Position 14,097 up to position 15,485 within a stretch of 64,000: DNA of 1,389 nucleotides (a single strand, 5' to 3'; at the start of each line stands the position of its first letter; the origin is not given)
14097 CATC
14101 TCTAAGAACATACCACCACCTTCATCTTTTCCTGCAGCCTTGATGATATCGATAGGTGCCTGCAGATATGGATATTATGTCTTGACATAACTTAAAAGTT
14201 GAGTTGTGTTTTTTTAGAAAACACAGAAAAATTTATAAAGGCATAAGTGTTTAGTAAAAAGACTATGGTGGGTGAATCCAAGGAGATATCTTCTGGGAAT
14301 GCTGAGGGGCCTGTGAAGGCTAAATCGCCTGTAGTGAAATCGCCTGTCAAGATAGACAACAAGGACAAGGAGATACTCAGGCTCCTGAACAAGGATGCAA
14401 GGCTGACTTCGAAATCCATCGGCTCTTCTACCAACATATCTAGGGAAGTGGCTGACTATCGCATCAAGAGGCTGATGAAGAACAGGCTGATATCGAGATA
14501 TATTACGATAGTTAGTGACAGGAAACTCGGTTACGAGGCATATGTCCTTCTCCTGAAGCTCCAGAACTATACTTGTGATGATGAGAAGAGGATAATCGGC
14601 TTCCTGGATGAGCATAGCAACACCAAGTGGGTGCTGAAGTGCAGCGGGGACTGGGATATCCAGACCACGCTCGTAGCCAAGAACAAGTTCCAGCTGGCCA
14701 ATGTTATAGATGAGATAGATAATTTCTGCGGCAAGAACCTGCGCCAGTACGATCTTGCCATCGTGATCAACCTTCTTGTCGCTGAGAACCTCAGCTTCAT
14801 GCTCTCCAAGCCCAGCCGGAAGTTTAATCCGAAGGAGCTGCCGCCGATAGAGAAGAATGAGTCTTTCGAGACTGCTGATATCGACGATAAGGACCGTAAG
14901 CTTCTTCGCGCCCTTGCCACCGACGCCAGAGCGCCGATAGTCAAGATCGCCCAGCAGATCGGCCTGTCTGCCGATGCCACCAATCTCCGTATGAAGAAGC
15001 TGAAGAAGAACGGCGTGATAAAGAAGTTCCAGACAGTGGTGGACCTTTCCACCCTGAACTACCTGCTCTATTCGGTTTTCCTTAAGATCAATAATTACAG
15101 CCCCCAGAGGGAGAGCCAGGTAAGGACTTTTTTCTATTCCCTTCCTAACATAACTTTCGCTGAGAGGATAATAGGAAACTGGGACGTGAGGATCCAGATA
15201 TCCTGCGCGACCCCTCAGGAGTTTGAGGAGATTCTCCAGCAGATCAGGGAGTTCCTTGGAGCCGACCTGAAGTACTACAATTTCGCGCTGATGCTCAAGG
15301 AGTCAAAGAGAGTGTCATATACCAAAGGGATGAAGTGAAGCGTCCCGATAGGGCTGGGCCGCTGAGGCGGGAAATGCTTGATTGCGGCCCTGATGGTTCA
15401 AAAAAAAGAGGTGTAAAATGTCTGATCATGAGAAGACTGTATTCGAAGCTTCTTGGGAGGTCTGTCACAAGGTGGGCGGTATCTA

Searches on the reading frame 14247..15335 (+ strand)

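Call 4: search_protein_families(library=pfam, proteins=[window:14247-15335:+], max_evalue=1)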
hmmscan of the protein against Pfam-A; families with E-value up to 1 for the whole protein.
window:14247-15335:+ (363 aa): 15 families
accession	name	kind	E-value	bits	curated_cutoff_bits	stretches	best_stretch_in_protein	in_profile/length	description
PF13404.12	HTH_AsnC-type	-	7.1e-21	74.2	27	2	212-253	1-42/42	AsnC-type helix-turn-helix domain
PF13412.12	HTH_24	-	1.3e-19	69.9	21.9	2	213-259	2-48/48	Winged helix-turn-helix DNA-binding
PF01037.27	AsnC_trans_reg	-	3.8e-06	27.1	25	1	289-336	11-59/73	Lrp/AsnC ligand binding domain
PF12840.13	HTH_20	-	3.3e-05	24.2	27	1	217-259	7-49/51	Helix-turn-helix domain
PF13545.12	HTH_Crp_2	-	0.0005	20.4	27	1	234-268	28-65/70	Crp-like helix-turn-helix domain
PF01047.28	MarR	-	0.0007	19.9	24.6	0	42-85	7-50/59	MarR family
PF08279.18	HTH_11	-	0.0032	17.7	25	1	42-96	4-54/55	HTH domain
PF22451.2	NirdL-like_HTH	-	0.0098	15.9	27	1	228-258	16-46/47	Siroheme decarboxylase NirDL-like HTH domain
PF12802.13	MarR_2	-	0.012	16.2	27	0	43-84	10-52/61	MarR family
PF09202.17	Rio2_N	-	0.018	15.8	27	0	55-99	27-71/82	Rio2, N-terminal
PF02082.26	Rrf2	-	0.018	15.6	30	0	226-259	21-54/132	Iron-dependent Transcriptional regulator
PF14394.12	DUF4423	-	0.022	15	30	0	49-84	33-68/165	Domain of unknown function (DUF4423)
PF23966.1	DUF7294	-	0.045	14.2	27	0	317-348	30-65/66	Domain of unknown function (DUF7294)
PF24538.1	DUF7599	-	0.23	11.7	27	0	29-51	55-77/85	Domain of unknown function (DUF7599)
PF24409.1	wHTH-PRTase_assc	-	0.41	11.2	27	0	43-85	3-44/83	wHTH-PRTase associated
